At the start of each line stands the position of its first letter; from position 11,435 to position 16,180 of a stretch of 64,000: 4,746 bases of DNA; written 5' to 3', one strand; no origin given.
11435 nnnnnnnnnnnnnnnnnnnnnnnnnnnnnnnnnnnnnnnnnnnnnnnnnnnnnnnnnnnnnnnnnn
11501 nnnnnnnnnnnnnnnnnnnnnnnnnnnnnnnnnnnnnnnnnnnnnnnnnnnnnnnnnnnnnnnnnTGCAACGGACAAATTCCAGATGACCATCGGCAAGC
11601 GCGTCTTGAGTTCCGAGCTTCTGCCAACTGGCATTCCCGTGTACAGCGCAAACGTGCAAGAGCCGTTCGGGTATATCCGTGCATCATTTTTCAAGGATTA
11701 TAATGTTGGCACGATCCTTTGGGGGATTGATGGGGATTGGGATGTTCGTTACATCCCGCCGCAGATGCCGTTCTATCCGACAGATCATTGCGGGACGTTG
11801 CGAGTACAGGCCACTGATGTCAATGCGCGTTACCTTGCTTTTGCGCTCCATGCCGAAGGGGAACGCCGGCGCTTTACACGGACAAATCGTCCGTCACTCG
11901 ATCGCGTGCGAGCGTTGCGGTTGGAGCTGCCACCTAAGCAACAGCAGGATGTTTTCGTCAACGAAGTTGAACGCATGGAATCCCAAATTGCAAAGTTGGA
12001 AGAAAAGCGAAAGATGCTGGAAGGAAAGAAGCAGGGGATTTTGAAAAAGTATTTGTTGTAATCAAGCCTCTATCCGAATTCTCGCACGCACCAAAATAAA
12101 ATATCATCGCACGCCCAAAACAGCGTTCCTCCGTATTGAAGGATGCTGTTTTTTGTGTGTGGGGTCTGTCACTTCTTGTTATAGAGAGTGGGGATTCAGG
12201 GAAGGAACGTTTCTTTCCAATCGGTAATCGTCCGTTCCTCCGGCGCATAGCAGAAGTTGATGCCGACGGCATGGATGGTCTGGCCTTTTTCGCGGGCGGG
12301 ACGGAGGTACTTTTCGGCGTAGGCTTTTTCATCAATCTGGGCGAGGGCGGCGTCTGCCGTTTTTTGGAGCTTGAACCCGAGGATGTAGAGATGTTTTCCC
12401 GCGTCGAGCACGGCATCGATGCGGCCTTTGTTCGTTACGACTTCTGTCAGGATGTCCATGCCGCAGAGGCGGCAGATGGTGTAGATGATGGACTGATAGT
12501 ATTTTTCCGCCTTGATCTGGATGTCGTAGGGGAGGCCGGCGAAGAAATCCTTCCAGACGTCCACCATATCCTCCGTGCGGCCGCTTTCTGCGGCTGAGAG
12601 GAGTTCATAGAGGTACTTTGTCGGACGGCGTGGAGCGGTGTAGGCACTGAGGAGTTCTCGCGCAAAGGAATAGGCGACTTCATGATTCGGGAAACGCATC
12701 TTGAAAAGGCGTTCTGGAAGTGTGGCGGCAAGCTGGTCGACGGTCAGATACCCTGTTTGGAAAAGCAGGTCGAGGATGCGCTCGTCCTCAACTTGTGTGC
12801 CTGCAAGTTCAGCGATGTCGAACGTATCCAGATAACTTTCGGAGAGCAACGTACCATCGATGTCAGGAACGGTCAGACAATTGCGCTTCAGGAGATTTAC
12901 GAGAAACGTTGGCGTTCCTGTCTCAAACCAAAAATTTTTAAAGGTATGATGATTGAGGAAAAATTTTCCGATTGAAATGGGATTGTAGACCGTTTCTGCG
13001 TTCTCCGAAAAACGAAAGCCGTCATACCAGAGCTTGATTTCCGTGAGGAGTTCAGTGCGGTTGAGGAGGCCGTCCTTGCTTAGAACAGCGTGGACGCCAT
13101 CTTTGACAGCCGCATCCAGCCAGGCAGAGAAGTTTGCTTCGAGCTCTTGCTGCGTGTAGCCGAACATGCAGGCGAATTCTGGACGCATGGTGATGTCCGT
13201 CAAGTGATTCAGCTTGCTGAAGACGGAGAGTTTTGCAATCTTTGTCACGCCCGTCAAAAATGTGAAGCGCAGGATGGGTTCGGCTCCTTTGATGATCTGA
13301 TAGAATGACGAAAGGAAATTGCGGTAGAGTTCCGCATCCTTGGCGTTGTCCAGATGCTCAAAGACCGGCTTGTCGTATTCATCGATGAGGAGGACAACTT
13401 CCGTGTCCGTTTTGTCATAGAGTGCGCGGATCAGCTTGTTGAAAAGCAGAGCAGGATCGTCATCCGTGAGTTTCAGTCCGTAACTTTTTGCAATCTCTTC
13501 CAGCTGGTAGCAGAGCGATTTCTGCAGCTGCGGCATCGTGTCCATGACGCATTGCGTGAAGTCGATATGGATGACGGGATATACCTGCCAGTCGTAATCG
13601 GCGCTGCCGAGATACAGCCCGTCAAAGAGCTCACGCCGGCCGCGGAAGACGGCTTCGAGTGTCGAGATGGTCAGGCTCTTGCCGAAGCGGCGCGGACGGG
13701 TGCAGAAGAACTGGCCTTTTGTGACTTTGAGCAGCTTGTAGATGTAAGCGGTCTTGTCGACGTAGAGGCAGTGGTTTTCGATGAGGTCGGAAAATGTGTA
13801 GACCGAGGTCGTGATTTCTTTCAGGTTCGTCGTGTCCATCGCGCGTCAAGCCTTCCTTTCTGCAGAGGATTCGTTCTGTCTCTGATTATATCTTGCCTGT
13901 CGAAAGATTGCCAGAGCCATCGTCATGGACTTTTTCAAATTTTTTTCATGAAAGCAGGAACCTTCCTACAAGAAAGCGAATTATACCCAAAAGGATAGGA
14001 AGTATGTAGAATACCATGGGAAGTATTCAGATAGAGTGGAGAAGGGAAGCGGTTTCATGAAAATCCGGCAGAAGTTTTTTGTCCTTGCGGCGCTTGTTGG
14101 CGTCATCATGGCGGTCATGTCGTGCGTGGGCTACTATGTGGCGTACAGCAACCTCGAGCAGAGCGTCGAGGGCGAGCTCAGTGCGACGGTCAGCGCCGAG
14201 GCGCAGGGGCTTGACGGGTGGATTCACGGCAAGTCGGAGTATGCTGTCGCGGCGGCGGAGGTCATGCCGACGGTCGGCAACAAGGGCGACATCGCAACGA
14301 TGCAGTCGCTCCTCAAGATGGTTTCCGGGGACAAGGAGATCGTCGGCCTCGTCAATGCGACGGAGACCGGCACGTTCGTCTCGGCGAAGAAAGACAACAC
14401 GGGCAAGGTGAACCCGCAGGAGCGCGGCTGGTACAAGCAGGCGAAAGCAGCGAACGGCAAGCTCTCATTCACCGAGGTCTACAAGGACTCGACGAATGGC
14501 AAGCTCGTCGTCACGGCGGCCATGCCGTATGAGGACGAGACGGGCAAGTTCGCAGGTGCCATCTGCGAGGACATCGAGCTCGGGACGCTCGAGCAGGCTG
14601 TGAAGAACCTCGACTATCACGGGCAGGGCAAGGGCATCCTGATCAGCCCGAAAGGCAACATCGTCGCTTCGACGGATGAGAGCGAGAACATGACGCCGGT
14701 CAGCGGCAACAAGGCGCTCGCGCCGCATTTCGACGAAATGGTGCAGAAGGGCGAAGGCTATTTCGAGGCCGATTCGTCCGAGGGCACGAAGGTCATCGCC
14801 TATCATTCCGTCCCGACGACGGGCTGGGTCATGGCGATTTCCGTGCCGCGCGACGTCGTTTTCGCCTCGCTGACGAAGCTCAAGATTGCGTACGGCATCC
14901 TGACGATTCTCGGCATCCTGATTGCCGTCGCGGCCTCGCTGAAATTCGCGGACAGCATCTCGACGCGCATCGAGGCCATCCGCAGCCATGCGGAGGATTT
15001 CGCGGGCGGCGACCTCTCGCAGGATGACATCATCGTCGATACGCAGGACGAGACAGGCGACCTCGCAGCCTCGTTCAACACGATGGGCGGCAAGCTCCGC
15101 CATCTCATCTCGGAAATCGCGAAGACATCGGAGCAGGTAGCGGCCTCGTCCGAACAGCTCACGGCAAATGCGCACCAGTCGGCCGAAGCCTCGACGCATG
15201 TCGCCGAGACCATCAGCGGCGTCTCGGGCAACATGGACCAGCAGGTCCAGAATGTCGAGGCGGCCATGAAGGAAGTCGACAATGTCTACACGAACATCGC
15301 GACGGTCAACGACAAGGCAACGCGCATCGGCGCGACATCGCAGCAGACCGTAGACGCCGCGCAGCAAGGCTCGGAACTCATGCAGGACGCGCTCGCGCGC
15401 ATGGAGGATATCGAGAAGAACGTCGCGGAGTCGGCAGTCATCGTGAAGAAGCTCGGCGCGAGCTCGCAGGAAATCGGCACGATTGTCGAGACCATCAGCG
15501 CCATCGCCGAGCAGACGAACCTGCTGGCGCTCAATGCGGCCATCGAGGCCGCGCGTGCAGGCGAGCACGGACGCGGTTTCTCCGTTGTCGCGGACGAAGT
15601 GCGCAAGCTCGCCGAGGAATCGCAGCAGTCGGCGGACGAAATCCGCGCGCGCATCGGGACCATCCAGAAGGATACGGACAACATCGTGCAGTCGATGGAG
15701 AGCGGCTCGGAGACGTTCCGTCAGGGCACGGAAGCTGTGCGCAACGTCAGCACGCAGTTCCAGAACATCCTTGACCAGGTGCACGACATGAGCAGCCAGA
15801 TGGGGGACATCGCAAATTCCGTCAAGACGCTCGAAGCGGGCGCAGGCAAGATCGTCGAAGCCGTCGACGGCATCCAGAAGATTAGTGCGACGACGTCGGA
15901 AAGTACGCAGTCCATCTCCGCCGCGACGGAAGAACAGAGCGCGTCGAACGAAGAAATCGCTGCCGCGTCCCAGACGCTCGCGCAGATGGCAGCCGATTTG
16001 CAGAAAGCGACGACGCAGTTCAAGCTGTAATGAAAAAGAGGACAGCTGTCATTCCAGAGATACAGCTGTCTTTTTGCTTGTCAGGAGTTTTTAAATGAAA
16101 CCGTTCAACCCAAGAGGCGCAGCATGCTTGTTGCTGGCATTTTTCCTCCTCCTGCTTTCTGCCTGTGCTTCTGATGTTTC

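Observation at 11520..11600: G8 tract truncates a fused nuclease-methylase-specificity restriction enzyme; loss of one G would re-attach the second TRD (candidate phase-variable RM / phasevarion switch)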

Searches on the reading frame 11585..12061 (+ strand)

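Call 6: search_protein_families(library=pfam, proteins=[window:11585-12061:+], max_evalue=0.01)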
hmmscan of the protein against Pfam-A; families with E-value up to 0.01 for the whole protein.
window:11585-12061:+ (158 aa): 1 family
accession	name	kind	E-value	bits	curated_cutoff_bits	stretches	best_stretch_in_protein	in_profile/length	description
PF01420.25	Methylase_S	-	0.0029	18.3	22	1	16-142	31-162/168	Type I restriction modification DNA specificity domain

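Call 45: search_protein_families(library=ncbifam, proteins=[P0131], max_evalue=0.01)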
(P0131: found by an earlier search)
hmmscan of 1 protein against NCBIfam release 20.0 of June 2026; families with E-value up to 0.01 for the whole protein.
P0131 (1272 aa): 5 families
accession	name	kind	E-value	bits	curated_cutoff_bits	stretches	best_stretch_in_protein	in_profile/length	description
NF047738.1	antiphage_MADS2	equivalog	4.6e-22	78.1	720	1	417-675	283-567/654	methylation-associated defense system DNA methyltransferase MAD2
TIGR02987.1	met_A_Alw26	exception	3e-09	36.2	353.5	2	444-574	2-123/523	Alw26I/Eco31I/Esp3I family type II restriction adenine-specific DNA-methyltransferase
NF047740.1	antiphage_MADS5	equivalog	1.6e-05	23.9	400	1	962-1070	323-436/461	methylation-associated defense system restriction endonuclease subunit S MAD5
NF033455.1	BREX_6_MTaseX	exception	6.2e-05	20.7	900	0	562-757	553-740/1319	BREX-6 system adenine-specific DNA-methyltransferase PglX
TIGR03534.1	RF_mod_PrmC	equivalog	0.0023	17.5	199.1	1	514-621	111-216/253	peptide chain release factor N(5)-glutamine methyltransferase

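Call 46: search_protein_families(library=padloc, proteins=[P0131], max_evalue=0.001)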
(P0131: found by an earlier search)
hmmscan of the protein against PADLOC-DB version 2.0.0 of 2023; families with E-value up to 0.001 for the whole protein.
P0131 (1272 aa): 96 families (the best 25 are shown)
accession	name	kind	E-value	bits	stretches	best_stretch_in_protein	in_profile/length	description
PDLC03624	REase_MTase_IIG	-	1.4e-289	961.9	1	1-1271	1-1269/1271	Type IIG restriction enzyme-methyltransferase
PDLC03615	REase_MTase_IIG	-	3.1e-163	543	1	1-919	1-903/953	Type IIG restriction enzyme-methyltransferase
PDLC03021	MTase_I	-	1.3e-36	124.5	1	323-677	40-380/491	Type I methyltransferase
PDLC04134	mad2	-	4.8e-30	102.8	1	239-677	113-448/492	mads_2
PDLC03218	MTase_II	-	2.6e-26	90.3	1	395-676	216-483/532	Type II methyltransferase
PDLC03030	MTase_I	-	4.6e-26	89.5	1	373-676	261-583/670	Type I methyltransferase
PDLC03025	MTase_I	-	2.5e-23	80.6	1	392-675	109-372/569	Type I methyltransferase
PDLC03026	MTase_I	-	2.8e-23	80.8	1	424-675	118-356/487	Type I methyltransferase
PDLC03100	Specificity_I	-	1.1e-21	75.8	1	898-1088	187-378/392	Type I specificity subunit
PDLC04137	mad5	-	5.8e-18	63.2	1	911-1067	7-157/392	mads_5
PDLC03018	MTase_I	-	1.1e-17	61.7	2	515-581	413-477/749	Type I methyltransferase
PDLC03027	MTase_I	-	1.5e-17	61.4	1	424-674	133-367/810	Type I methyltransferase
PDLC03068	Specificity_I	-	4e-17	60.5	1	910-1066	7-159/403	Type I specificity subunit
PDLC03107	Specificity_I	-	2.6e-15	54.4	1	905-1085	193-375/392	Type I specificity subunit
PDLC03034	MTase_I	-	2.7e-15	53.7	2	563-677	473-586/672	Type I methyltransferase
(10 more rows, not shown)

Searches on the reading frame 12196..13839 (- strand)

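Call 6: search_protein_families(library=pfam, proteins=[window:12196-13839:-], max_evalue=0.01)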
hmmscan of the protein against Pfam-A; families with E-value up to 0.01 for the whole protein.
window:12196-13839:- (547 aa): 3 families
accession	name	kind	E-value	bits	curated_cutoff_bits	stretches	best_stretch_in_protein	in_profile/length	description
PF09820.16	AAA-ATPase_like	-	1.2e-57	195.4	26.1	1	13-207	4-201/201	Predicted AAA-ATPase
PF08011.17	PDDEXK_9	-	9.7e-16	58.1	25.5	1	444-541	2-105/105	PD-(D/E)XK nuclease superfamily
PF13401.12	AAA_22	-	0.0065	17.2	27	0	108-162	46-97/130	AAA domain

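Call 45: search_protein_families(library=ncbifam, proteins=[P0131], max_evalue=0.01)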
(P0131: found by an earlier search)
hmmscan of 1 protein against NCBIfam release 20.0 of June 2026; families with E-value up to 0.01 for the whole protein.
P0131 (1272 aa): 5 families
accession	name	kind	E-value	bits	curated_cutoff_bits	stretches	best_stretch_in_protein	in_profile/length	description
NF047738.1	antiphage_MADS2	equivalog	4.6e-22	78.1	720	1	417-675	283-567/654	methylation-associated defense system DNA methyltransferase MAD2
TIGR02987.1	met_A_Alw26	exception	3e-09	36.2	353.5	2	444-574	2-123/523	Alw26I/Eco31I/Esp3I family type II restriction adenine-specific DNA-methyltransferase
NF047740.1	antiphage_MADS5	equivalog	1.6e-05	23.9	400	1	962-1070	323-436/461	methylation-associated defense system restriction endonuclease subunit S MAD5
NF033455.1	BREX_6_MTaseX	exception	6.2e-05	20.7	900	0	562-757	553-740/1319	BREX-6 system adenine-specific DNA-methyltransferase PglX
TIGR03534.1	RF_mod_PrmC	equivalog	0.0023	17.5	199.1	1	514-621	111-216/253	peptide chain release factor N(5)-glutamine methyltransferase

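Call 46: search_protein_families(library=padloc, proteins=[P0131, window:12196-13839:-], max_evalue=0.001)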
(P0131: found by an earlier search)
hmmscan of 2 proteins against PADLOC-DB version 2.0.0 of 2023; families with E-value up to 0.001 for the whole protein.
P0131 (1272 aa): 96 families (the best 25 are shown)
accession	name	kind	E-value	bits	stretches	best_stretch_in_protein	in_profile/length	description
PDLC03624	REase_MTase_IIG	-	1.4e-289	961.9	1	1-1271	1-1269/1271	Type IIG restriction enzyme-methyltransferase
PDLC03615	REase_MTase_IIG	-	3.1e-163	543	1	1-919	1-903/953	Type IIG restriction enzyme-methyltransferase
PDLC03021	MTase_I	-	1.3e-36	124.5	1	323-677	40-380/491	Type I methyltransferase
PDLC04134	mad2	-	4.8e-30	102.8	1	239-677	113-448/492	mads_2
PDLC03218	MTase_II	-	2.6e-26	90.3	1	395-676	216-483/532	Type II methyltransferase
PDLC03030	MTase_I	-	4.6e-26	89.5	1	373-676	261-583/670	Type I methyltransferase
PDLC03025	MTase_I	-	2.5e-23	80.6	1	392-675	109-372/569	Type I methyltransferase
PDLC03026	MTase_I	-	2.8e-23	80.8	1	424-675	118-356/487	Type I methyltransferase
PDLC03100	Specificity_I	-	1.1e-21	75.8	1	898-1088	187-378/392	Type I specificity subunit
PDLC04137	mad5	-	5.8e-18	63.2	1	911-1067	7-157/392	mads_5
PDLC03018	MTase_I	-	1.1e-17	61.7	2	515-581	413-477/749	Type I methyltransferase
PDLC03027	MTase_I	-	1.5e-17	61.4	1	424-674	133-367/810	Type I methyltransferase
PDLC03068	Specificity_I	-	4e-17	60.5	1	910-1066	7-159/403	Type I specificity subunit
PDLC03107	Specificity_I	-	2.6e-15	54.4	1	905-1085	193-375/392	Type I specificity subunit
PDLC03034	MTase_I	-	2.7e-15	53.7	2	563-677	473-586/672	Type I methyltransferase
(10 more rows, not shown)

window:12196-13839:- (547 aa): 0 families

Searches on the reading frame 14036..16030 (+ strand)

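Call 6: search_protein_families(library=pfam, proteins=[window:14036-16030:+], max_evalue=0.01)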
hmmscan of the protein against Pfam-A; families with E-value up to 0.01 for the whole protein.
window:14036-16030:+ (664 aa): 7 families
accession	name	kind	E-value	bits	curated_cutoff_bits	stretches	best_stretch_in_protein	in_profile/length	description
PF00015.26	MCPsignal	-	5.1e-45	153.8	34.6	1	435-616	4-171/172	Methyl-accepting chemotaxis protein (MCP) signalling domain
PF02743.24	dCache_1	-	1.2e-20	74.6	45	1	93-268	55-239/240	Cache domain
PF00672.30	HAMP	-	2.2e-09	37.9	25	1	305-355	3-52/53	HAMP domain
PF22673.2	MCP-like_PDC_1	-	1.1e-08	35.9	27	1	112-186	41-112/113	Methyl-accepting chemotaxis protein-like, first PDC sensor domain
PF00804.31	Syntaxin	-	3.8e-05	24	26.7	1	477-580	8-107/157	Syntaxin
PF04108.17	ATG17_like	-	0.0001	22.4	43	0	473-650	121-293/355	Autophagy protein ATG17-like domain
PF06103.16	DUF948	-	0.003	18.2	37.2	0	344-425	7-88/89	Bacterial protein of unknown function (DUF948)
